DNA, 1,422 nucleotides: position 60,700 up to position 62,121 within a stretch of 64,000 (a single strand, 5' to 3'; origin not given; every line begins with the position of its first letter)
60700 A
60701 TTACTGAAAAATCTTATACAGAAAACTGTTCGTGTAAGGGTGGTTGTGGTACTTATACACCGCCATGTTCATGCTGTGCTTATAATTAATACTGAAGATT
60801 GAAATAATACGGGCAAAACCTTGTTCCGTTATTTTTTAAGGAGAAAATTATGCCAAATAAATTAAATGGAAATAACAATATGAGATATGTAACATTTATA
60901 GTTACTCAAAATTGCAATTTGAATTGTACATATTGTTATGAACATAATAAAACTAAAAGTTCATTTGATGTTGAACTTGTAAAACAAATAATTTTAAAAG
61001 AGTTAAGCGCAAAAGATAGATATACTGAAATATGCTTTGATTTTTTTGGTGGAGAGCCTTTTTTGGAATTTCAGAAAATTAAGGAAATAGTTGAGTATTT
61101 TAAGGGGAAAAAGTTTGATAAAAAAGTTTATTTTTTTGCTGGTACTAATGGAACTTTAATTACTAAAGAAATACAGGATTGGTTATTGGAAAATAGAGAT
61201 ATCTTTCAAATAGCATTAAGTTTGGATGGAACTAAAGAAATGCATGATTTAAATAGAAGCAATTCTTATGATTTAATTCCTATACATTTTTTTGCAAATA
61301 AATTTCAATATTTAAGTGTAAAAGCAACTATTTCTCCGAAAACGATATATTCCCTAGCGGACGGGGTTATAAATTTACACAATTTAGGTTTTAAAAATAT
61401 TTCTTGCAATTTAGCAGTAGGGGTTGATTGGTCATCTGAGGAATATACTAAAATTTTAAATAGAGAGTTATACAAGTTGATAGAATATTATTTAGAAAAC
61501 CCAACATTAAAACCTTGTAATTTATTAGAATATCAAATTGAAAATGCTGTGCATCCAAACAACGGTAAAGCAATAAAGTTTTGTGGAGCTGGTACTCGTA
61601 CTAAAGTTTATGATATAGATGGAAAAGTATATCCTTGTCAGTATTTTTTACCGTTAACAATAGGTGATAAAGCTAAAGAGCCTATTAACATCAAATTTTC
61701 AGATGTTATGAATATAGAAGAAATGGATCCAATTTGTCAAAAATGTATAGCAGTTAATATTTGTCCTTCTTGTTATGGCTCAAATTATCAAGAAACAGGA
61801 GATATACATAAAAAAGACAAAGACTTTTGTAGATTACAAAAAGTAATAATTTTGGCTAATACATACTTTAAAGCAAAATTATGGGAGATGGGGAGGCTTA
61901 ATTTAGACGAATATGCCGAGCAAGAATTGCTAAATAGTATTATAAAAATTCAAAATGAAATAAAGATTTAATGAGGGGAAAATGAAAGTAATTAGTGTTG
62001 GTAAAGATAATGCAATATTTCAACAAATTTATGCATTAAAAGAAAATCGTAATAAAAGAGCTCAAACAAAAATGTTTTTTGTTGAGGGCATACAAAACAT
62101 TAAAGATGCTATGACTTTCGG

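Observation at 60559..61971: Unannotated Cys-rich peptide plus radical SAM/SPASM maturase: candidate new ranthi/sactipeptide-type RiPP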

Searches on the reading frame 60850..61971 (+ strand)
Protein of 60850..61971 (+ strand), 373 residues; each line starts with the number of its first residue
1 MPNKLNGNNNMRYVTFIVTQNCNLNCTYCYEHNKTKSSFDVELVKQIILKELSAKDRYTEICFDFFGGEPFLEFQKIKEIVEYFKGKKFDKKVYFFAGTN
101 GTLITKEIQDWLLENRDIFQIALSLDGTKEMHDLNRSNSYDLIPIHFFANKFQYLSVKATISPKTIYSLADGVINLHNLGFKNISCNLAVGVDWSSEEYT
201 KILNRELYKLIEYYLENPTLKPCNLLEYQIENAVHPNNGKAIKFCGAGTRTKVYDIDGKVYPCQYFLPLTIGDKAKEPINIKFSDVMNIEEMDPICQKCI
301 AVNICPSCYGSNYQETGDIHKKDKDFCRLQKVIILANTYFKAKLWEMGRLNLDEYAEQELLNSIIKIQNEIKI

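Call 3: search_protein_families(library=ncbifam, proteins=[window:60850-61971:+], max_evalue=0.1)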
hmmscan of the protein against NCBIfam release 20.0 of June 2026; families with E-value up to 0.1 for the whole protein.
window:60850-61971:+ (373 aa): 75 families (the best 25 are shown)
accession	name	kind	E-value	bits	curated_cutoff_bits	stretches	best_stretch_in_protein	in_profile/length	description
NF047865.1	rSAM_PapB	equivalog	2e-50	171.9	340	1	13-321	4-329/330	PapB family radical SAM/SPASM ranthipeptide maturase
TIGR04115.1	rSAM_Cxxx_rpt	equivalog_domain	1.7e-42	146.2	350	1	13-340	3-359/359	radical SAM peptide maturase, CXXX-repeat target family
TIGR04064.1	rSAM_nif11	equivalog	9.9e-36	123.4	518.7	1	6-336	72-428/459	nif11-like peptide radical SAM maturase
TIGR04068.1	rSAM_ocin_clost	equivalog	4.3e-34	118.2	500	2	8-138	80-214/462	Cys-rich peptide radical SAM maturase CcpM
TIGR03974.1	rSAM_six_Cys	equivalog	7.2e-31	107.5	425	1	11-332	96-440/451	thioether cross-link-forming SCIFF peptide maturase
TIGR03906.1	quino_hemo_SAM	equivalog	2.9e-26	92.1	453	1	11-329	93-435/467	quinohemoprotein amine dehydrogenase maturation protein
NF040492.1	not_ScfB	exception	5.5e-26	91.4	855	1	8-334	91-441/450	ScfB-related radical SAM/SPASM orphan maturase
TIGR03978.1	rSAM_paired_1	equivalog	1.6e-25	89.8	370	2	10-263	80-356/466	His-Xaa-Ser system radical SAM maturase HxsB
NF035951.1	rSAM_RumMC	equivalog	8.9e-19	67.5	720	2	9-137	109-241/510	RumMC family radical SAM sactipeptide maturase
TIGR04280.1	geopep_mat_rSAM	hypoth_equivalog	1.1e-18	67.5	400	1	4-136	76-211/428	geopeptide radical SAM maturase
TIGR04084.1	rSAM_AF0577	subfamily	4.9e-18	65.2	225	1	17-306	2-282/347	TIGR04084 family radical SAM/SPASM domain-containing protein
NF038107.1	rSAM_NF038107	equivalog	5e-18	65.1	600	1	3-137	76-215/444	Cys-every-fifth radical SAM/SPASM peptide maturase CefB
NF041298.1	rSAM_mat_DynA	equivalog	1.1e-17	64.1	450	1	19-138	8-129/356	dynobactin maturation radical SAM/SPASM protein DynA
TIGR03942.1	sulfatase_rSAM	equivalog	7.1e-17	61.5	349.45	1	19-138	8-131/363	anaerobic sulfatase maturase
NF038170.1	lachnocin_rSAM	equivalog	1.9e-16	60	550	1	9-137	73-205/440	lachnocin radical SAM maturase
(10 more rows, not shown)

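Call 4: search_protein_families(library=pfam, proteins=[window:60850-61971:+], max_evalue=0.1)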
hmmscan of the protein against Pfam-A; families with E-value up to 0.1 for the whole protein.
window:60850-61971:+ (373 aa): 2 families
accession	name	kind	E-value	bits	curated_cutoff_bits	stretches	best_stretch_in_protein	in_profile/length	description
PF13353.11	Fer4_12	-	4.1e-12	47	22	1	12-118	7-111/137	4Fe-4S single cluster domain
PF04055.27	Radical_SAM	-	5.7e-12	46.5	29.5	1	17-141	2-127/166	Radical SAM superfamily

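Call 9: find_homologous_proteins(query=window:60850-61971:+)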
Query window:60850-61971:+ (373 aa): 781 proteins with E <= 0.001 among 2779 candidates; the best 120 are listed.
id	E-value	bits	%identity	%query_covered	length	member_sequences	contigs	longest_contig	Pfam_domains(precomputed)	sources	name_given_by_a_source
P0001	5.8e-254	860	100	100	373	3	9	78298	PF04055.28,PF13353.12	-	-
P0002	1.1e-212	724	80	100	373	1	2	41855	PF04055.28,PF13353.12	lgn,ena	-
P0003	7.0e-211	718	80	100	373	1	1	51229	PF04055.28,PF13353.12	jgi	-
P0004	2.4e-207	707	81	100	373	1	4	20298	PF04055.28,PF13353.12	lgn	-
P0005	4.9e-207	706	80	98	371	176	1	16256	PF04055.28,PF13353.12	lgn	-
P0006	3.7e-206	703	81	100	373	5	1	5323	PF04055.28,PF13353.12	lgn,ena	-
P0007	1.4e-204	697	80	99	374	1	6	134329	PF04055.28,PF13353.12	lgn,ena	-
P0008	8.9e-202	688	81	97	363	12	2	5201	PF04055.28,PF13353.12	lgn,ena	-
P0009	7.4e-193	659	77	98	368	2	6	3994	PF04055.28,PF13353.12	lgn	-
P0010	5.1e-190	650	75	98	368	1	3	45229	PF04055.28,PF13353.12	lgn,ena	-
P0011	1.1e-188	645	75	98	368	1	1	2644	PF04055.28,PF13353.12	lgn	-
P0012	3.1e-185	634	72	100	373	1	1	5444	PF04055.28,PF13353.12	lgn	-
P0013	3.0e-178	611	68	100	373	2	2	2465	PF04055.28,PF13353.12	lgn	-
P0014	1.1e-176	606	79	88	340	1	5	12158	PF04055.28,PF13353.12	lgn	-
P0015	1.2e-175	602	69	99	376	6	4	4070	PF04055.28,PF13353.12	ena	-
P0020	2.0e-141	490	79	70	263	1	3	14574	-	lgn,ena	-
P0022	1.9e-139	483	56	98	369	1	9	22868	PF04055.28,PF13353.12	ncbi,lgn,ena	-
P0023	4.4e-139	482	79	70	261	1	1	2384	-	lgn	-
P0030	4.2e-123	429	55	97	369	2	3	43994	PF04055.28,PF13353.12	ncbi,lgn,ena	-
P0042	1.9e-110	388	49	98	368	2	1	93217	PF04055.28,PF13353.12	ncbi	-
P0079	3.0e-104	367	46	95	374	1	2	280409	PF04055.28,PF13353.12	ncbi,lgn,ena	-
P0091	2.9e-103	364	46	96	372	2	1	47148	PF04055.28,PF13353.12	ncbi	-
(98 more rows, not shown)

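Call 13: find_related_loci(query=A1, collection=genome_contigs, flank=6000)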
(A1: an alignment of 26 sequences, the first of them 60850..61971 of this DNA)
Query A1 (373 aa) in genome_contigs; peptide patterns used: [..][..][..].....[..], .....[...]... (x = any residue, [..] = any of these).
600 stretches matched a pattern (row limit reached: there are more); 509 encode a relative of the query (tblastn E <= 1e-3); the best 80 are kept; 80 distinct loci.
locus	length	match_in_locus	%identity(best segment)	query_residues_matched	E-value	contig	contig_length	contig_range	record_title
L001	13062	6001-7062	44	12-367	7e-92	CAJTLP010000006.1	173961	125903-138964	MAG TPA_asm: uncultured Eubacterium sp. isolate MGBC100127 genome assembly, contig: MGBC100127.6, whole genome shotgun s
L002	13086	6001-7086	41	3-368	8e-92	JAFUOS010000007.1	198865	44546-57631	MAG: Tyzzerella sp. isolate RGIG4687 Roe_deer_Rectum-5__c759, whole genome shotgun sequence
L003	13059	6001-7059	39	14-372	1e-69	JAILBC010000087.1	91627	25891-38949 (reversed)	MAG: Bacteroidales bacterium isolate RUI549 k141_14091095_flag=0_multi=64.9930_len=91627, whole genome shotgun sequence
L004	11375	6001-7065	37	14-369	2e-66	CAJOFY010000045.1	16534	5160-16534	uncultured bacterium isolate Red_deer_3_mag_66 genome assembly, contig: scaffold_10331, whole genome shotgun sequence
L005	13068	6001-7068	36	15-368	7e-65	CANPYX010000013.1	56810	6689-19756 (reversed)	MAG: uncultured Oscillospiraceae bacterium isolate Lapin-001__bin59 genome assembly, contig: Lapin-001__NODE_787_length_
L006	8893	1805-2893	34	11-369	2e-58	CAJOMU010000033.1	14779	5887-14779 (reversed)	uncultured Synergistales bacterium isolate Reindeer_2_mag_23 genome assembly, contig: scaffold_3820, whole genome shotgu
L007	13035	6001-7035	33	8-341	6e-57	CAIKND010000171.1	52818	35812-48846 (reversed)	MAG: uncultured Acidobacteriaceae bacterium isolate AM-2014_bin-0823 genome assembly, contig: bin-0823:171/241, whole ge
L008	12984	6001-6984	33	11-332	5e-53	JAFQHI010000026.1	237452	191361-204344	MAG: Alistipes sp. isolate RGIG1820 Goat_Cecum-5__c2145, whole genome shotgun sequence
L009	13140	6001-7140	31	14-358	4e-47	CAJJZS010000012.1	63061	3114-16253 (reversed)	MAG TPA_asm: uncultured Ruminococcaceae bacterium isolate ERR1190762-bin.8 genome assembly, contig: NODE_433_length_6306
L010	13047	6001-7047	30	11-355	1e-46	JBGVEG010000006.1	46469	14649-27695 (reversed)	MAG: Paludibacteraceae bacterium isolate fecal_MAG_419 fecal_MAG_419_contig_0006, whole genome shotgun sequence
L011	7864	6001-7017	41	1-343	2e-81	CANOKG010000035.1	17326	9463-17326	MAG TPA_asm: uncultured Muribaculaceae bacterium isolate SRR19759442_bin.47_metawrap_v1.3_MAG genome assembly, contig: N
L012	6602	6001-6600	40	18-216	2e-38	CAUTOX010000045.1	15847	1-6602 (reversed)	MAG TPA_asm: uncultured Treponema sp. isolate ERR10228860_bin.31_MetaWRAP_v1.3_MAG genome assembly, contig: ERZ21659623.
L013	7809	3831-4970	27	2-346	8e-37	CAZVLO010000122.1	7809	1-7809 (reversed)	MAG TPA_asm: uncultured Papillibacter sp. isolate SRP239243_co1_361 genome assembly, contig: NODE_16879_length_7809_cov_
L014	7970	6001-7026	31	18-331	6e-32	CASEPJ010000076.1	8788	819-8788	uncultured Clostridia bacterium isolate Batch5_idba_bin.1004 genome assembly, contig: Batch5_idba_bin.1004.fa_k87_100988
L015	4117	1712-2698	30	11-331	6e-32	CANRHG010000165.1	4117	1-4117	MAG: uncultured Eubacteriaceae bacterium isolate Lapin-032__bin67 genome assembly, contig: Lapin-032__NODE_26651_length_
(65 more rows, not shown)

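Call 14: find_encoding_contigs(protein=P0001, flank=6000, max_places=6)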
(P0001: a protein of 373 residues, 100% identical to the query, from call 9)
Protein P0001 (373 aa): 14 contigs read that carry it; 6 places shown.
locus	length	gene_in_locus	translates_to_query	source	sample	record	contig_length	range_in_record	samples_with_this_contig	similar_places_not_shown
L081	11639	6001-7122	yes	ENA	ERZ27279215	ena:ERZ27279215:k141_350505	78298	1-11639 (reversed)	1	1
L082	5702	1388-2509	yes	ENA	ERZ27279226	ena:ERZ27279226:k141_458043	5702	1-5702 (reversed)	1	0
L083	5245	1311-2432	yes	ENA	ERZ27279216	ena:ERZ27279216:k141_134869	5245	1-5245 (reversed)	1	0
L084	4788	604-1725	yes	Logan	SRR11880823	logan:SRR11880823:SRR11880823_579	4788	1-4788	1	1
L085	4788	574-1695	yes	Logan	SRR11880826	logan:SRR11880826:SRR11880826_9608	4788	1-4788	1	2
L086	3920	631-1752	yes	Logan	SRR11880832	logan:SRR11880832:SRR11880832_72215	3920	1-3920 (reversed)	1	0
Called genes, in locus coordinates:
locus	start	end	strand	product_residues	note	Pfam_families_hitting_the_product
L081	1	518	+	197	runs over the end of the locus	PF03729:DUF308 (weak)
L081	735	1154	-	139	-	-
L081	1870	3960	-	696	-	-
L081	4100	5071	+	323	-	PF08282:Hydrolase_3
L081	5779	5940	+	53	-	-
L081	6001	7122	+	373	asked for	PF13353:Fer4_12, PF04055:Radical_SAM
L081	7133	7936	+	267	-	PF22435:MRM3-like_sub_bind, PF22655:SpoU_sub_bind_like, PF00588:SpoU_methylase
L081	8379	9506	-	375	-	-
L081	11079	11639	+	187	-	?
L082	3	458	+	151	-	?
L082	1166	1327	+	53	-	-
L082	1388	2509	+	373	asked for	PF13353:Fer4_12, PF04055:Radical_SAM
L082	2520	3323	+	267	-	PF22435:MRM3-like_sub_bind, PF22655:SpoU_sub_bind_like, PF00588:SpoU_methylase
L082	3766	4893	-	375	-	-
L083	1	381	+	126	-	?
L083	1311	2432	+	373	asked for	PF13353:Fer4_12, PF04055:Radical_SAM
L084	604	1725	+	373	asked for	PF13353:Fer4_12, PF04055:Radical_SAM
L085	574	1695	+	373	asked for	PF13353:Fer4_12, PF04055:Radical_SAM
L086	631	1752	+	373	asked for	PF13353:Fer4_12, PF04055:Radical_SAM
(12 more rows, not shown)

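Call 15: find_encoding_contigs(protein=P0007, flank=6000, max_places=3)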
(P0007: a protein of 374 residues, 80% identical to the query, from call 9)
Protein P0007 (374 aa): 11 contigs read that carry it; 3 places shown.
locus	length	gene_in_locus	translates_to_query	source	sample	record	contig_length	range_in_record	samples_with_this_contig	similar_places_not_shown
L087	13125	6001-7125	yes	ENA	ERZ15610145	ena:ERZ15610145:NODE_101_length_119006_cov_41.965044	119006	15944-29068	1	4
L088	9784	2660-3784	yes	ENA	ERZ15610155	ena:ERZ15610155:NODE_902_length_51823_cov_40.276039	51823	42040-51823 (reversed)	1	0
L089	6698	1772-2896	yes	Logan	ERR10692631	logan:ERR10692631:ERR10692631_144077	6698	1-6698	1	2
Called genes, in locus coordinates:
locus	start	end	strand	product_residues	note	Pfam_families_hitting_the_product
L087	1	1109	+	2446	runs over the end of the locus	PF13855:LRR_8 (faint), PF13306:LRR_5, PF00553:CBM_2 (weak), PF13306:LRR_5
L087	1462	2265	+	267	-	-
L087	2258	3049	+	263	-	PF08843:AbiEii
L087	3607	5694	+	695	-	PF00580:UvrD-helicase, PF01443:Viral_helicase1 (faint), PF13245:AAA_19, PF13604:AAA_30 (faint), PF13087:AAA_12 (faint), PF13361:UvrD_C, PF13538:UvrD_C_2 (weak)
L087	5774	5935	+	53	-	-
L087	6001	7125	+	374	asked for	PF13353:Fer4_12, PF04055:Radical_SAM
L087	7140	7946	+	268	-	PF22435:MRM3-like_sub_bind, PF22655:SpoU_sub_bind_like, PF00588:SpoU_methylase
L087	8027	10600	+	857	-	-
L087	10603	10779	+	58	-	-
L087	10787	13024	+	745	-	PF03382:DUF285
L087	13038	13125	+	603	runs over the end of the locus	PF03382:DUF285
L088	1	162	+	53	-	?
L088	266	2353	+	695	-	PF00580:UvrD-helicase, PF01443:Viral_helicase1 (faint), PF13245:AAA_19, PF13604:AAA_30 (faint), PF13087:AAA_12 (faint), PF13361:UvrD_C, PF13538:UvrD_C_2 (weak)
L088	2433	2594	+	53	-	-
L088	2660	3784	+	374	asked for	PF13353:Fer4_12, PF04055:Radical_SAM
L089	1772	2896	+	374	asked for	PF13353:Fer4_12, PF04055:Radical_SAM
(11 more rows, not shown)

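Call 16: find_encoding_contigs(protein=P0003, flank=6000, max_places=3)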
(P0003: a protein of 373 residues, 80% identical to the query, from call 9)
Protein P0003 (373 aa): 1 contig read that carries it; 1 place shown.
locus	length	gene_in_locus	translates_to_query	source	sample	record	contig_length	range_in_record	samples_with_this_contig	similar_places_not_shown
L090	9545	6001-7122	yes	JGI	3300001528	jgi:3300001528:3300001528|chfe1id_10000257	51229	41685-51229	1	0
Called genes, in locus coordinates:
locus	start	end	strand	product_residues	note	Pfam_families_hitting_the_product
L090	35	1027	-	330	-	-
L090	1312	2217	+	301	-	-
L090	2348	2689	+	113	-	PF04472:SepF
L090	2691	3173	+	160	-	PF01252:Peptidase_A8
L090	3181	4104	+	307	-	PF01479:S4, PF00849:PseudoU_synth_2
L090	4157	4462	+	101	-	-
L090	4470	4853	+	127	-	-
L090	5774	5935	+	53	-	-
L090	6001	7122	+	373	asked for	PF13353:Fer4_12, PF04055:Radical_SAM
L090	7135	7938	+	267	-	PF22435:MRM3-like_sub_bind, PF22655:SpoU_sub_bind_like, PF00588:SpoU_methylase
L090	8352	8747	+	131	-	-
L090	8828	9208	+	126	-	-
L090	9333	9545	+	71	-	?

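Call 18: find_encoding_contigs(protein=P0022, flank=5000, max_places=2)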
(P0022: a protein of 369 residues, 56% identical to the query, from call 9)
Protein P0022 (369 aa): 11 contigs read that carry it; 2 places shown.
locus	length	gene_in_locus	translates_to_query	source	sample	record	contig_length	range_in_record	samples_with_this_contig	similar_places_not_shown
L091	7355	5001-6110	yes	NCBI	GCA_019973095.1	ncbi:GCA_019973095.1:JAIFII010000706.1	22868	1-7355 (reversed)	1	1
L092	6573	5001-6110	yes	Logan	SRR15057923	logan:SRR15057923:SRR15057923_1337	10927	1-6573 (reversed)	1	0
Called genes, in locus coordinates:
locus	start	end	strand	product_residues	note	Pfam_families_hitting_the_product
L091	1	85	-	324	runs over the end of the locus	PF01076:Mob_Pre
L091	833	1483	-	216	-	PF01209:Ubie_methyltran, PF02353:CMAS, PF13489:Methyltransf_23, PF00891:Methyltransf_2 (weak), PF13847:Methyltransf_31, PF08241:Methyltransf_11, PF08242:Methyltransf_12, PF13649:Methyltransf_25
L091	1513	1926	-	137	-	PF12663:DUF3788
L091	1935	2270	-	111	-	PF12675:DUF3795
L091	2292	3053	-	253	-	PF00753:Lactamase_B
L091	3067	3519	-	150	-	-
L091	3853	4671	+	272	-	PF22435:MRM3-like_sub_bind, PF22655:SpoU_sub_bind_like, PF00588:SpoU_methylase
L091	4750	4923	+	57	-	-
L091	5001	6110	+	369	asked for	PF04055:Radical_SAM, PF13353:Fer4_12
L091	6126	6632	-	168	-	PF00239:Resolvase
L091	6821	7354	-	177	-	?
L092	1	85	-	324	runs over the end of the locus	PF01076:Mob_Pre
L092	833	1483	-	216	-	PF01209:Ubie_methyltran, PF02353:CMAS, PF13489:Methyltransf_23, PF00891:Methyltransf_2 (weak), PF13847:Methyltransf_31, PF08241:Methyltransf_11, PF08242:Methyltransf_12, PF13649:Methyltransf_25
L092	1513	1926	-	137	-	PF12663:DUF3788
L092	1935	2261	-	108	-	PF12675:DUF3795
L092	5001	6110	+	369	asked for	PF04055:Radical_SAM, PF13353:Fer4_12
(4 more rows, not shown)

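Call 19: find_encoding_contigs(protein=P0042, flank=5000, max_places=2)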
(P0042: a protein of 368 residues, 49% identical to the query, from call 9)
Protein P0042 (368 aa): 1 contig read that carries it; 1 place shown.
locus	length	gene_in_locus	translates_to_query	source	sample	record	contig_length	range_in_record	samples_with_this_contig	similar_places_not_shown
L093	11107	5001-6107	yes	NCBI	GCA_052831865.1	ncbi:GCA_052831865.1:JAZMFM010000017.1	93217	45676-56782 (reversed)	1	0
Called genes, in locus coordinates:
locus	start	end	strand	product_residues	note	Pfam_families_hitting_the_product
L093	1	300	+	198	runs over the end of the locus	PF01522:Polysacc_deac_1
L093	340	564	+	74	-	-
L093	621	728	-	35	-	-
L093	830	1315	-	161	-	PF00239:Resolvase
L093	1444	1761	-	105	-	PF05016:ParE_toxin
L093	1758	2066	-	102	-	PF04221:RelB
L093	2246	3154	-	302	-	PF13522:GATase_6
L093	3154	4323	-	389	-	PF12224:Amidoligase_2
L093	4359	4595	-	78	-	PF01381:HTH_3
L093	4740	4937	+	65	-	-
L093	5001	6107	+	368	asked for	PF04055:Radical_SAM, PF13353:Fer4_12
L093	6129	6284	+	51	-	-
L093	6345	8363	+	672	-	PF00226:DnaJ (faint)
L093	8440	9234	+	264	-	PF19952:DUF6414 (weak)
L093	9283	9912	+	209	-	-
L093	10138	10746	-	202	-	-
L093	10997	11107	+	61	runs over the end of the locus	PF12728:HTH_17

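Call 20: find_encoding_contigs(protein=P0079, flank=5000, max_places=2)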
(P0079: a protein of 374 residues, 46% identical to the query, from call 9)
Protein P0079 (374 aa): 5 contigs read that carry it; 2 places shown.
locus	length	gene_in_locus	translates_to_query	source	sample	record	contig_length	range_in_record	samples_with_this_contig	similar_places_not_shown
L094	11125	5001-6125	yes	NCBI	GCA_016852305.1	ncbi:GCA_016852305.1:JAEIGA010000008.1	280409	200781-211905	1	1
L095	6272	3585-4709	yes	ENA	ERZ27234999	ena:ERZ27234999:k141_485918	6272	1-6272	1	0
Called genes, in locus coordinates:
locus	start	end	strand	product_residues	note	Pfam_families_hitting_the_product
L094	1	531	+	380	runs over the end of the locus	PF10502:Peptidase_S26 (weak)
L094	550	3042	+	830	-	PF17231:DUF5305 (weak)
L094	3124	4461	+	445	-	-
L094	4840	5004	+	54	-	-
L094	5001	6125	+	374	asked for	PF04055:Radical_SAM, PF13353:Fer4_12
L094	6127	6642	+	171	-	PF13302:Acetyltransf_3, PF13420:Acetyltransf_4, PF00583:Acetyltransf_1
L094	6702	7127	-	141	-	PF06713:bPH_4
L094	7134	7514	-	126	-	PF13306:LRR_5 (weak)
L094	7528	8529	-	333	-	-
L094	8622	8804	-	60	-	-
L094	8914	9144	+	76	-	PF13560:HTH_31, PF12844:HTH_19 (weak), PF01381:HTH_3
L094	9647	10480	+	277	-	PF11992:TgpA_N (faint), PF14808:TMEM164 (weak)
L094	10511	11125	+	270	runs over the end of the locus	PF00924:MS_channel_2nd, PF21082:MS_channel_3rd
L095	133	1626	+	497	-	PF01177:Asp_Glu_race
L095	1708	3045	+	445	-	-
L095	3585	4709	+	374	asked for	PF04055:Radical_SAM, PF13353:Fer4_12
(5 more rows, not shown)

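Call 28: search_solved_structures(query=window:60850-61971:+, max_evalue=0.001)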
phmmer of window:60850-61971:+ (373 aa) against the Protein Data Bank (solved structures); distinct sequences matched with E-value up to 0.001: 10.
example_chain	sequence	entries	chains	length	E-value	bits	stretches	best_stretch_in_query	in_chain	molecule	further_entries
5wgg_A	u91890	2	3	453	7.1e-20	74.7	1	14-342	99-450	Radical SAM domain protein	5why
4k37_A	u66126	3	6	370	2.6e-13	53.1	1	19-140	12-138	Anaerobic sulfatase-maturating enzyme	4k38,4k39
4k36_A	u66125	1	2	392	3.2e-13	52.8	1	19-140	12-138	Anaerobic sulfatase-maturating enzyme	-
9gm3_A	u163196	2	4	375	7.5e-10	41.7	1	10-137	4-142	ChlB radical SAM domain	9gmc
8ai3_A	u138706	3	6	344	3.1e-06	29.8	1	12-129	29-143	Putative peptide biosynthesis protein YydG | Radical SAM core domain-containing protein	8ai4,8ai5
8ai6_A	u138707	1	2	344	3.7e-06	29.6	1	12-129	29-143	Putative peptide biosynthesis protein YydG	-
8vpo_A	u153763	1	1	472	4.6e-06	29.3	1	3-334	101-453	Radical SAM core domain-containing protein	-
8ai1_A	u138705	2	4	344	4.8e-06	29.2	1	12-129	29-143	Putative peptide biosynthesis protein YydG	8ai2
9dfn_A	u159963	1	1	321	4.7e-05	25.9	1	14-129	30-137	Radical SAM core domain-containing protein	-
9dfu_A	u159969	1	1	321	0.00011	24.8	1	14-129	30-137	Radical SAM core domain-containing protein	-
